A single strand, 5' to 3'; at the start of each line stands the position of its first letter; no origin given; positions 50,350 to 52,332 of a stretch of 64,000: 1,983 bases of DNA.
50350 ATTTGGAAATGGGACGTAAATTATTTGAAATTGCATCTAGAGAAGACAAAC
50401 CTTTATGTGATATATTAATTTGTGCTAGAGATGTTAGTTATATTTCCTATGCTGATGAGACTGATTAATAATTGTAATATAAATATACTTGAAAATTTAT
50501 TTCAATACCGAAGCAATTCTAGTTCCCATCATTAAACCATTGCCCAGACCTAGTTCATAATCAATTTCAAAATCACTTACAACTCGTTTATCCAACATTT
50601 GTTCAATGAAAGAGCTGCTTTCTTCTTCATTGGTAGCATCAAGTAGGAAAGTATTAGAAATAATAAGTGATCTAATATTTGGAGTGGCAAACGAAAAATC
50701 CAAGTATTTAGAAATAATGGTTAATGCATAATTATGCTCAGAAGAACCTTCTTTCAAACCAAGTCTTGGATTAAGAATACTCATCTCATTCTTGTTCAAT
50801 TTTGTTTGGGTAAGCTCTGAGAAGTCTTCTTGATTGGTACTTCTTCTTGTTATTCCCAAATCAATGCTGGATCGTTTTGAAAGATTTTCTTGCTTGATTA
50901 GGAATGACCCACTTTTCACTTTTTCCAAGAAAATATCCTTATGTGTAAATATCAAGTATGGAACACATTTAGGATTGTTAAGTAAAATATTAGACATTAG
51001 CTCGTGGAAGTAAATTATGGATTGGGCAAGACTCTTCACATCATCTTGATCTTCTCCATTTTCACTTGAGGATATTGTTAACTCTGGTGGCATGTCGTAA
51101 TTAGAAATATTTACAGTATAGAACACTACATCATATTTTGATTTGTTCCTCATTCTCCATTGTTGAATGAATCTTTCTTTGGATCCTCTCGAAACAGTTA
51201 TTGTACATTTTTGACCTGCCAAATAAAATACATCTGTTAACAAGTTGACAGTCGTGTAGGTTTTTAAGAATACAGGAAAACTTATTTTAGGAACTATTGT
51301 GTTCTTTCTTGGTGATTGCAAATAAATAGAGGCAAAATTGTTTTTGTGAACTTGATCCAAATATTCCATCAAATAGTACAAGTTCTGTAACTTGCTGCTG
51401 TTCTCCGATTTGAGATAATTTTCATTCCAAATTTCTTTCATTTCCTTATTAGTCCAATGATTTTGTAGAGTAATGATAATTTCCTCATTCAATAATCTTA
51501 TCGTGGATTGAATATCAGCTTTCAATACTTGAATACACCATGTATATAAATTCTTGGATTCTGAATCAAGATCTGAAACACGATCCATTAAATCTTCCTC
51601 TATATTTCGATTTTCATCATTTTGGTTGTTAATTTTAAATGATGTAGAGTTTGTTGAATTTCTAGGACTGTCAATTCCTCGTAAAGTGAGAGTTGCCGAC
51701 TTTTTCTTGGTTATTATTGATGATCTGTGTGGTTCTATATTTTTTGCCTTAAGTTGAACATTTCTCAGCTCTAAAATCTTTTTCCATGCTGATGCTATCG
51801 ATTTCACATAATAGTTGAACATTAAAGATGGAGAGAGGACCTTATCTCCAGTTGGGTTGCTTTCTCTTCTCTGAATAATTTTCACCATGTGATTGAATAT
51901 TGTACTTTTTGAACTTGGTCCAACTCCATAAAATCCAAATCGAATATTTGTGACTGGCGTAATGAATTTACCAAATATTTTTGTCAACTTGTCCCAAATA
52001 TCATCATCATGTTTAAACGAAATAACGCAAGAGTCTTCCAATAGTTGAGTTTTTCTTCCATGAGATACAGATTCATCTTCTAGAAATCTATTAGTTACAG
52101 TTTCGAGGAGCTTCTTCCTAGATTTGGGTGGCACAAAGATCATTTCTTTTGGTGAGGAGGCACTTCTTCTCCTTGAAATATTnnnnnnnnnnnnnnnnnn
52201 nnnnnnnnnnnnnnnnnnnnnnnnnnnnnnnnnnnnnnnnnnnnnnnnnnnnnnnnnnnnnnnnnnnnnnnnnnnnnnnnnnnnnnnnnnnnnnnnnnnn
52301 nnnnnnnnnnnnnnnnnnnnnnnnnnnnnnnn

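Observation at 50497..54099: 1200-aa protein with two tandem degenerate G-alpha-like domains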

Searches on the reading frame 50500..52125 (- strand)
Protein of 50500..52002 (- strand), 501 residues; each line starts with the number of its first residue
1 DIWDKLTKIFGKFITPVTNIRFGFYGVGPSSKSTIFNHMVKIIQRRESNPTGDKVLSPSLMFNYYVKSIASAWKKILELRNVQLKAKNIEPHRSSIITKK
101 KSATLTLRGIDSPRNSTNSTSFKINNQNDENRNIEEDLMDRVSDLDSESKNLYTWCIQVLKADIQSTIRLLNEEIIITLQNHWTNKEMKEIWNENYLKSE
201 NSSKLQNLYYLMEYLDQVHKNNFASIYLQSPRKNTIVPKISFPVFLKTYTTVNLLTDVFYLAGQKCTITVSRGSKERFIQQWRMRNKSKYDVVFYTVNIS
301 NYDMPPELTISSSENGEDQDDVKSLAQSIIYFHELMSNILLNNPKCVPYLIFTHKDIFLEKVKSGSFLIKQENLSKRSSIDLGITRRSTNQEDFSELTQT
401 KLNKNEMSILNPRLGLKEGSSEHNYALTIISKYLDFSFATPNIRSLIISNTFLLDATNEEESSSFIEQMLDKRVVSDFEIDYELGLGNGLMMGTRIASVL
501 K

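Call 9: search_protein_families(library=pfam, proteins=[window:50500-52002:-], max_evalue=10)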
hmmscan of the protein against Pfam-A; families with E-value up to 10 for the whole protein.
window:50500-52002:- (501 aa): 0 families

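Call 10: find_homologous_proteins(query=window:50500-52002:-, max_evalue=0.01)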
Query window:50500-52002:-: 6314 candidates shared short words with the query, none scored E <= 0.01.

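Call 56: predict_structure(alignment_id=A1)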
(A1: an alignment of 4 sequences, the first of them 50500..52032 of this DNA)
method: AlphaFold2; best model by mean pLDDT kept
length: 511 residues; sequences in the alignment: 4
mean_pLDDT: 39.3   pTM: 0.33
mean pLDDT of the five models: 39.3, 33.4, 31.9, 30.6, 30.1
residues with pLDDT >= 90: 0; 70-90: 25; 50-70: 60; < 50: 426
segments of 3 or more residues with pLDDT < 50: 1-74, 100-147, 206-220, 224-469, 471-511
pLDDT, mean of each block of 10 residues (from residue 1): 33 44 35 30 37 37 39 53 68 64 34 26 27 30 45 74 76 54 62 67 49 44 49 36 36 39 32 28 29 27 26 25 28 32 35 29 28 28 30 30 31 39 40 40 42 33 37 45 37 31 32 26
secondary structure, 60 per line:
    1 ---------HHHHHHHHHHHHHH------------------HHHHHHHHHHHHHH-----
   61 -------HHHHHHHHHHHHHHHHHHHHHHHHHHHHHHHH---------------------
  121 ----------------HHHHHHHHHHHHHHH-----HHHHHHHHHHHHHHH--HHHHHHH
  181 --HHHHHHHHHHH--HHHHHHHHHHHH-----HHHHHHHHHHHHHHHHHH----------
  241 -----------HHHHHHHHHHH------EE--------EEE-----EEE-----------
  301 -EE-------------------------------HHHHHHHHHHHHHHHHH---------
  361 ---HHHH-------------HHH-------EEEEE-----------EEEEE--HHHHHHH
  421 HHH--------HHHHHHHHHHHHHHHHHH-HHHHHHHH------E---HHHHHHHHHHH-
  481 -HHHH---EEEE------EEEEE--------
elements in order: H10-23 H42-55 H68-99 H137-151 H157-171 H174-180 H183-193 H196-207 H213-230 H252-262 E279-281 E287-289 H335-351 H364-367 E391-395 E407-411 H414-423 H432-449 H451-458 H469-479 H482-485 E489-492 E499-503

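Call 57: search_solved_structures(query=A4, max_evalue=10, show_alignments=2)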
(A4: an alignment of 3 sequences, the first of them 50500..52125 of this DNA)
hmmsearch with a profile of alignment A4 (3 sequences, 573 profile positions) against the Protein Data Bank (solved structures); distinct sequences matched with E-value up to 10: 1.
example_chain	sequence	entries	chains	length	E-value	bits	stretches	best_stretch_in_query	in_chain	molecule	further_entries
8tl7_A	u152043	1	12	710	1.3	10.7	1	99-163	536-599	Computationally designed protein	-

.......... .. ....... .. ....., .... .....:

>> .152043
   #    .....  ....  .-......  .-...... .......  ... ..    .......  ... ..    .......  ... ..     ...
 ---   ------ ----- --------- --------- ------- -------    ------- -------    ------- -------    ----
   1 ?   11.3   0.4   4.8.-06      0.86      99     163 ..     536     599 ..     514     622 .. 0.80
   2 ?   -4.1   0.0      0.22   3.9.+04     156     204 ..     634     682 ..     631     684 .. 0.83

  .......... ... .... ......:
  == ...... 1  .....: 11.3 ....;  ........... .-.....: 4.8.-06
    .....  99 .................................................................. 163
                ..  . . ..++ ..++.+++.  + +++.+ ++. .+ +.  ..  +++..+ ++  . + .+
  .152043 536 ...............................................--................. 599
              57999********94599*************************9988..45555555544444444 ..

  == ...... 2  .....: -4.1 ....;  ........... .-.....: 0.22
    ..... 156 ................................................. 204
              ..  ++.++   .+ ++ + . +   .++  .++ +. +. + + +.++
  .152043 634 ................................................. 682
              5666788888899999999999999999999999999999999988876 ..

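Call 79: fold_search(model_id=the predicted structure, library=pdb)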
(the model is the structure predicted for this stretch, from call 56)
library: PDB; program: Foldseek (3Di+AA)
matches with E <= 10: 41; with E <= 0.001: 0
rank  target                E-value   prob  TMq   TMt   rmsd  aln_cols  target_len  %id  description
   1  6wg3_C                2.0e+00  0.03  0.08  0.13  53.9       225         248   10  Cryo-EM structure of human Cohesin-NIPBL-DNA complex (released 2020-05-20)
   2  6e10_5                2.0e+00  0.02  0.06  0.05  20.2       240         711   12  PTEX Core Complex in the Engaged (Extended) State (released 2018-08-22)
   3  6wmk_B                2.6e+00  0.23  0.08  0.38   5.8        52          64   23  Crystal structure of beta sheet heterodimer LHD29 (released 2021-11-10)
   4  4i99_D                3.0e+00  0.09  0.08  0.29   7.1        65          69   12  Crystal structure of the SmcHead bound to the C-winged helix domain of ScpA (released 2013-01-30)
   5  6wge_C                3.4e+00  0.04  0.08  0.17  38.6       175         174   10  Cryo-EM structure of human Cohesin-NIPBL-DNA complex without STAG1 (released 2020-05-20)
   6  4i99_C                4.5e+00  0.08  0.08  0.30   7.3        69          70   13  Crystal structure of the SmcHead bound to the C-winged helix domain of ScpA (released 2013-01-30)
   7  8apr_A                4.5e+00  0.02  0.05  0.06  14.9       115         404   15  CaMct - Mesaconyl-CoA C1:C4 CoA Transferase of Chloroflexus aurantiacus (released 2022-12-28)
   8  7kpv_C                5.3e+00  0.01  0.07  0.08  38.2       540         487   11  Structure of kinase and Central lobes of yeast CKM (released 2021-01-27)
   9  5d1o_A                5.5e+00  0.04  0.07  0.08   9.8        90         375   14  Archaeal ATP-dependent RNA ligase - form 1 (released 2016-03-09)
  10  8brp_A                6.2e+00  0.10  0.07  0.11   4.8        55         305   11  Peptide Arginase OspR from the cyanobacterium Kamptonema sp. (released 2023-03-01)
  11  8j98                  6.2e+00  0.02  0.08  0.18  18.3       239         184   10  A near-infrared fluorescent protein of de novo backbone design (released 2023-10-04)
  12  1vr6_A                6.5e+00  0.08  0.07  0.09   6.3        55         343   14  Crystal structure of Phospho-2-dehydro-3-deoxyheptonate aldolase (DAHP synthase) (TM0343) from Thermotoga Maritima at  (released 2005-03-08)
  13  9nyg_B                6.5e+00  0.01  0.08  0.07  27.1       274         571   11  LmuABC-DNA (released 2025-12-17)
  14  8roa_D                6.9e+00  0.08  0.07  0.31   5.5        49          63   12  Human cohesin SMC1A-HD(longCC-EQ)/RAD21-C complex - ADP-bound conformation (released 2024-09-11)
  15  9dcz_D                6.9e+00  0.04  0.09  0.21   9.4       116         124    9  Designed allosteric facilitated dissociation switch AS1 in complex state TH with methylated lysines, crystal #1 (released 2025-08-20)
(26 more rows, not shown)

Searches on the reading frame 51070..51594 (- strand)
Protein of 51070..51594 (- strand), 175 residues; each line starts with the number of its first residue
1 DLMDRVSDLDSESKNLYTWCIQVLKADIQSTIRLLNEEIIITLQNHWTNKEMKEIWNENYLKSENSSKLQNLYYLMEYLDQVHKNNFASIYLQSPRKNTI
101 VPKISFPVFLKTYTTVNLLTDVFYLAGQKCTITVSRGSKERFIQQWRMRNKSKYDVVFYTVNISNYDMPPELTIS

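Call 18: search_protein_families(library=pfam, proteins=[window:51070-51594:-], max_evalue=10)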
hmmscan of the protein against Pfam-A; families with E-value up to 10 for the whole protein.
seq(175 aa): 0 families

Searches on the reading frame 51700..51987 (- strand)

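Call 18: search_protein_families(library=pfam, proteins=[window:51700-51987:-], max_evalue=10)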
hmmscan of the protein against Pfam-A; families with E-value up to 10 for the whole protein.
seq(96 aa): 1 family
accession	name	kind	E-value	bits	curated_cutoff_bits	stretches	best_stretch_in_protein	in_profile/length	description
PF01015.23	Ribosomal_S3Ae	-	0.028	14.4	29.3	1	22-79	126-182/191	Ribosomal S3Ae family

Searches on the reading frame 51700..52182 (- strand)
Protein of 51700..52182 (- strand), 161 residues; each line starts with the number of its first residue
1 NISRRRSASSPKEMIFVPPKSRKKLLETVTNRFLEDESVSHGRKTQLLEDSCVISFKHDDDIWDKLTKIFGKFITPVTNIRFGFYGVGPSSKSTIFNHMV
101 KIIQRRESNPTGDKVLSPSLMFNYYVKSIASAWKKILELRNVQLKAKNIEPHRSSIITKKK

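Call 76: search_protein_families(library=pfam, proteins=[window:51700-52182:-], max_evalue=10)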
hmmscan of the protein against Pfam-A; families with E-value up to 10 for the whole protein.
seq(161 aa): 1 family
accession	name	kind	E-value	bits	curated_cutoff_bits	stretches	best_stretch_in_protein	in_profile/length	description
PF12995.12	DUF3879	-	0.18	11.9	27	1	8-46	75-113/181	Domain of unknown function, E. rectale Gene description (DUF3879)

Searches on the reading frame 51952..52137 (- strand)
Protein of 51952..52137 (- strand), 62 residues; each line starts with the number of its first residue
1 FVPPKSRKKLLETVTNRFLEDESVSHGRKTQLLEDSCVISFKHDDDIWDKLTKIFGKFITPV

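Call 76: search_protein_families(library=pfam, proteins=[window:51952-52137:-], max_evalue=10)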
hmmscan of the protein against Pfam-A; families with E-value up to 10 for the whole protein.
seq(62 aa): 1 family
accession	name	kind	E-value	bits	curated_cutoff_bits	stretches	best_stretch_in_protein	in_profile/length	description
PF10460.15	Peptidase_M30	-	0.15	11.1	25.8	1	13-61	19-67/369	Peptidase M30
